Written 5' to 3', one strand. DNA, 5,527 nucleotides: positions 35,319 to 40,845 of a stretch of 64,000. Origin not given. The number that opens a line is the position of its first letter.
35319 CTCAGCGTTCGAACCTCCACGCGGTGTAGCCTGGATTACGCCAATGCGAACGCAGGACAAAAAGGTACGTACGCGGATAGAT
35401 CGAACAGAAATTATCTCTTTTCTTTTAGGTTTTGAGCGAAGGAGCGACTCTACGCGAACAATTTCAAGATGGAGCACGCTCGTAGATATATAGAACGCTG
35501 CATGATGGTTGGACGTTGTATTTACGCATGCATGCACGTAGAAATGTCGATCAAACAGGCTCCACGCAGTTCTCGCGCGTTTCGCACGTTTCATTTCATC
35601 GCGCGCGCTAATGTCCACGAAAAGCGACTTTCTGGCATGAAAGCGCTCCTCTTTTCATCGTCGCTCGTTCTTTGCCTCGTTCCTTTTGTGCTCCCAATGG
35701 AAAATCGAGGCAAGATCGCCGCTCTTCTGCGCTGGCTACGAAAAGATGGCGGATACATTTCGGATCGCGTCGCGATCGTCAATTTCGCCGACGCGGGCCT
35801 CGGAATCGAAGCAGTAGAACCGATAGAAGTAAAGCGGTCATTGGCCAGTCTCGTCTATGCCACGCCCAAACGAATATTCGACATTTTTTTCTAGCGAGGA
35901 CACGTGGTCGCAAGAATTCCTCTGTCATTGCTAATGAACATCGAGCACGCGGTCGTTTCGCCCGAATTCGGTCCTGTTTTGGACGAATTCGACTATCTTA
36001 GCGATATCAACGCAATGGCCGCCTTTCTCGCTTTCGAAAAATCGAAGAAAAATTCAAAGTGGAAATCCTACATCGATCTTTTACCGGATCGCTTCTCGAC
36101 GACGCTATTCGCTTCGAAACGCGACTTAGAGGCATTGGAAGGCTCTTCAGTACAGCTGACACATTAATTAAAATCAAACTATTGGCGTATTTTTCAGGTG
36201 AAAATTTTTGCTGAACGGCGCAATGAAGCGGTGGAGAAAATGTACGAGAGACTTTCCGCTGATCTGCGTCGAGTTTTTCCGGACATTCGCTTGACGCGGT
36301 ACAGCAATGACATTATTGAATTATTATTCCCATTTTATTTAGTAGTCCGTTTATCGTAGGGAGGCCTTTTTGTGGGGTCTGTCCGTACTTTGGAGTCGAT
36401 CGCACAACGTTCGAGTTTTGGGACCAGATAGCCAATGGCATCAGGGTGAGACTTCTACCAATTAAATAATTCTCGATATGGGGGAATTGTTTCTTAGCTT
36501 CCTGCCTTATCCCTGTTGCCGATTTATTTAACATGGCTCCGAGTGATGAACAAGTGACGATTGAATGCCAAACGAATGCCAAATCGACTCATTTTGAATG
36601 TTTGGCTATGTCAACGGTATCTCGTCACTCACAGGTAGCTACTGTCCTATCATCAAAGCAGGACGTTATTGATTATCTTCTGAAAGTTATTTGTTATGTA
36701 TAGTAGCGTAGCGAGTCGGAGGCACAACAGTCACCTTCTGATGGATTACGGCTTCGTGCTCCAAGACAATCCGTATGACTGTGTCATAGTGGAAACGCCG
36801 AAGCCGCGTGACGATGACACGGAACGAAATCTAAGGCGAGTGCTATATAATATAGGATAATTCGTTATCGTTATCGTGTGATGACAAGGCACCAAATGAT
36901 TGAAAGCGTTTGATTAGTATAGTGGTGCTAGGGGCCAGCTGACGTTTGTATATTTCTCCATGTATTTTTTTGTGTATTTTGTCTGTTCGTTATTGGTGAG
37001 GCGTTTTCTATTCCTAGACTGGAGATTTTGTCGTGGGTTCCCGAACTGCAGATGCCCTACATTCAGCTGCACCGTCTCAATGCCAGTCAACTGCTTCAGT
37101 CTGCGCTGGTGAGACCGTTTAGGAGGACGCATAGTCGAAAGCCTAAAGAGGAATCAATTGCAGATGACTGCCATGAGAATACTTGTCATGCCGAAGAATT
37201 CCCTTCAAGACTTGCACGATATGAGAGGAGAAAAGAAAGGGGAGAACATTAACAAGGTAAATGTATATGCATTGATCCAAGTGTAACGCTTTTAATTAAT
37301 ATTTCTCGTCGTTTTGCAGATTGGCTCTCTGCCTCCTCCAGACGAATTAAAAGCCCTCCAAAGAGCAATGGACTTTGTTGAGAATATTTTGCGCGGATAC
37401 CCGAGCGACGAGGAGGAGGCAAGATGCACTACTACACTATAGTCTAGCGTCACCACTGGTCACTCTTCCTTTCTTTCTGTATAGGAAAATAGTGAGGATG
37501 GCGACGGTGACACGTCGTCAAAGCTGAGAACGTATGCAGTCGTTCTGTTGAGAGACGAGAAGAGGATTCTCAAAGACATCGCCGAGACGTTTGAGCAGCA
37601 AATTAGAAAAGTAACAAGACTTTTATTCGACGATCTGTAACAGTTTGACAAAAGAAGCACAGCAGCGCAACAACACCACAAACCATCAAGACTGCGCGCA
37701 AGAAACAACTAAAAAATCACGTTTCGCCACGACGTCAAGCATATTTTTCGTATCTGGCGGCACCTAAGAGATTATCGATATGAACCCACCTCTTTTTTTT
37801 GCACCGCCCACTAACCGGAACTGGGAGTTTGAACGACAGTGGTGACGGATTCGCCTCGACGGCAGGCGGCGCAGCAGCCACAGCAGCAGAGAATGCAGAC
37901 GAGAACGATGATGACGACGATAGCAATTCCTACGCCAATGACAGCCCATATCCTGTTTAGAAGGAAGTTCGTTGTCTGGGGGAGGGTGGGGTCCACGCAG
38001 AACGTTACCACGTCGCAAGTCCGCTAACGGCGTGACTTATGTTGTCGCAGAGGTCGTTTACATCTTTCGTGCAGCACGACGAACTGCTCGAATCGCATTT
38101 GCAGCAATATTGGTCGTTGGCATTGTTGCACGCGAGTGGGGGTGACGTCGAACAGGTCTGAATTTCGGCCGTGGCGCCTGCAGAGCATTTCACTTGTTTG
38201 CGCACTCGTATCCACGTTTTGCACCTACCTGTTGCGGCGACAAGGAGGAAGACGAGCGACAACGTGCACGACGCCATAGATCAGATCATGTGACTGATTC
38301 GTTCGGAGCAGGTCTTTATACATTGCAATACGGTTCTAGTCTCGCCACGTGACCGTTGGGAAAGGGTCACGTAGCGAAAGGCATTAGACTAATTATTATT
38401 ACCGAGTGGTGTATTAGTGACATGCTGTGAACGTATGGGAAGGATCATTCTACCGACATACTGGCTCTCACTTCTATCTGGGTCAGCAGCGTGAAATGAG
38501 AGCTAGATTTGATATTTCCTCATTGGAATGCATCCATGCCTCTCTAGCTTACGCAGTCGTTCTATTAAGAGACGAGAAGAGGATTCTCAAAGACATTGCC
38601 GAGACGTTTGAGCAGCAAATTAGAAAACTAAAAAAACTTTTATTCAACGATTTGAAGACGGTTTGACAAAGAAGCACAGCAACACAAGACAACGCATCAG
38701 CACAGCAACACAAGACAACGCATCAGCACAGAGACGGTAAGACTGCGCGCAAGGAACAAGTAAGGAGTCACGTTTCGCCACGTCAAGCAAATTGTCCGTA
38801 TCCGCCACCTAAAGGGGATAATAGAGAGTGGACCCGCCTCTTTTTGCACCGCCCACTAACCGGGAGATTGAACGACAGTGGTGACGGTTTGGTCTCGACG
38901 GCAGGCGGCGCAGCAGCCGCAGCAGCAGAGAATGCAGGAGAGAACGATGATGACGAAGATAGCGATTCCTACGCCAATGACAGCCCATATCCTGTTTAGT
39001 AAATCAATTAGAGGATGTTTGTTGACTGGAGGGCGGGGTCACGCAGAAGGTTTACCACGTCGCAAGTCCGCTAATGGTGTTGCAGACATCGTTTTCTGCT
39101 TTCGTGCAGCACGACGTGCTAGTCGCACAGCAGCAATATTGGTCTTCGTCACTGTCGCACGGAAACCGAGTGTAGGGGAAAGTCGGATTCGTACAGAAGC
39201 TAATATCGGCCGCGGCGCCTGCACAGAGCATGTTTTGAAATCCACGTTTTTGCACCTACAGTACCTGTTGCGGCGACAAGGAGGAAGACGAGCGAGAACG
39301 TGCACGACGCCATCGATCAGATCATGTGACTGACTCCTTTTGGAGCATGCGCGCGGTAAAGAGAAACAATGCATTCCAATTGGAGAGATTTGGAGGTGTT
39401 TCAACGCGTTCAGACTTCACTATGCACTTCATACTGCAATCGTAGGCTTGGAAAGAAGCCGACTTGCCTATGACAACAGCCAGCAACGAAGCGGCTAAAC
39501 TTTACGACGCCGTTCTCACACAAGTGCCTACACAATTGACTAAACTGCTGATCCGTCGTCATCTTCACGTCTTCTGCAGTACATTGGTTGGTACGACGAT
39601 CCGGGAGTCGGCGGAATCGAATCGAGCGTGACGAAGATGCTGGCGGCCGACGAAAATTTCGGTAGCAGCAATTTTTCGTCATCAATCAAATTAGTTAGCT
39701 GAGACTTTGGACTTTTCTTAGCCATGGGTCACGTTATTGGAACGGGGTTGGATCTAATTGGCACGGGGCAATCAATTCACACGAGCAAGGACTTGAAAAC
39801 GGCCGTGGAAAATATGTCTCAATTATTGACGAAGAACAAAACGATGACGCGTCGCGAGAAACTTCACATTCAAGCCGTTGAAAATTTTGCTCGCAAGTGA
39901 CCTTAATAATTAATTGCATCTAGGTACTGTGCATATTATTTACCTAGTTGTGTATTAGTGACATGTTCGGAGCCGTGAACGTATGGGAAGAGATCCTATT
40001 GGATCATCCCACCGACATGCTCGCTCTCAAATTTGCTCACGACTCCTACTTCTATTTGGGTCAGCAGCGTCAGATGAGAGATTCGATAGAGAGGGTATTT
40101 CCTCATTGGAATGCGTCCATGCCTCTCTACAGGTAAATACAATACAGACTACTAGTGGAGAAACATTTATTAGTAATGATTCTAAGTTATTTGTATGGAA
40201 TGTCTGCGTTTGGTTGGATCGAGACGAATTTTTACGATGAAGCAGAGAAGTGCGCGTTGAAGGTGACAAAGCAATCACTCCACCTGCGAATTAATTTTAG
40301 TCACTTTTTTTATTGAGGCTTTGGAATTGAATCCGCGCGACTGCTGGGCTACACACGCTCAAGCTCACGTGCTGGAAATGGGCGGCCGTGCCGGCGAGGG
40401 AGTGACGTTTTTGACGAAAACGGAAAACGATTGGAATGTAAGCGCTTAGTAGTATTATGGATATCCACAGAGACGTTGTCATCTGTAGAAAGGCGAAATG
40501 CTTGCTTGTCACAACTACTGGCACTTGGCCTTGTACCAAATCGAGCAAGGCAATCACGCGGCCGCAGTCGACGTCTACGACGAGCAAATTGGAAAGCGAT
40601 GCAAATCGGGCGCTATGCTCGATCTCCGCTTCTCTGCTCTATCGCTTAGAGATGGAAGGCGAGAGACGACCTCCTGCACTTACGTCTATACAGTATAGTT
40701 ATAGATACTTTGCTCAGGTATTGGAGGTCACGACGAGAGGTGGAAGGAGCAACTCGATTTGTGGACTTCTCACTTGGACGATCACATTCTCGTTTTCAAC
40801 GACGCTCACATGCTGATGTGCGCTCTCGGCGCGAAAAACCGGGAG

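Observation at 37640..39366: Tandem pair of tiny Cys-rich single-pass membrane protein genes inside a local duplication that also produced a mosaic TTC38/SETD pseudo-exon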

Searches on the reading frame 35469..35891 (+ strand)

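Call 23: search_protein_families(library=pfam, proteins=[window:35469-35891:+], max_evalue=1)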
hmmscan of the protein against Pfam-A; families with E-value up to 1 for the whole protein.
seq(141 aa): 1 family
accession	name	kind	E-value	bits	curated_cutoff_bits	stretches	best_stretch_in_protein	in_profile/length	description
PF06254.16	YdaT_toxin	-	0.19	12.6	21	0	85-124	10-44/92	Bacterial toxin ydaT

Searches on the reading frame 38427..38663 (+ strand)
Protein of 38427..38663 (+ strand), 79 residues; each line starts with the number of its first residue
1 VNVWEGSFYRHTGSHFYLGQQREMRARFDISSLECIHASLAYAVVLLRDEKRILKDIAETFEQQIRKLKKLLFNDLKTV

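Call 23: search_protein_families(library=pfam, proteins=[window:38427-38663:+], max_evalue=1)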
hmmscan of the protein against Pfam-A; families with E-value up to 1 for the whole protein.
seq(79 aa): 1 family
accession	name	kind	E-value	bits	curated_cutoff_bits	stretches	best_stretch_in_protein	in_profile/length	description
PF19491.4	DUF6026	-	0.0049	17.2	26.6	1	45-73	16-44/51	Family of unknown function (DUF6026)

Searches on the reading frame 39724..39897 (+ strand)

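Call 23: search_protein_families(library=pfam, proteins=[window:39724-39897:+], max_evalue=1)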
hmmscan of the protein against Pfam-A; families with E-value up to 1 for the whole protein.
seq(58 aa): 1 family
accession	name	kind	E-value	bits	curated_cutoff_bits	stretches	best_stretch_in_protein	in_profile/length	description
PF05216.18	UNC-50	-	0.025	14.5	22.1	1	21-57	10-46/221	UNC-50 family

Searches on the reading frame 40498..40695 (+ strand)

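Call 23: search_protein_families(library=pfam, proteins=[window:40498-40695:+], max_evalue=1)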
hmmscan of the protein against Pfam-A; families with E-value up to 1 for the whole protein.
seq(66 aa): 1 family
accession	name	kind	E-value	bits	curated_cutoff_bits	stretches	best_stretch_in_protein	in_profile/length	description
PF07721.20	TPR_4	-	0.076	14.1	27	1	8-28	5-25/26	Tetratricopeptide repeat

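Call 37: search_protein_families(library=ncbifam, proteins=[window:40498-40695:+], max_evalue=1)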
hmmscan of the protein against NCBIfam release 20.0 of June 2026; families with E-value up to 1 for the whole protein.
seq(66 aa): 0 families
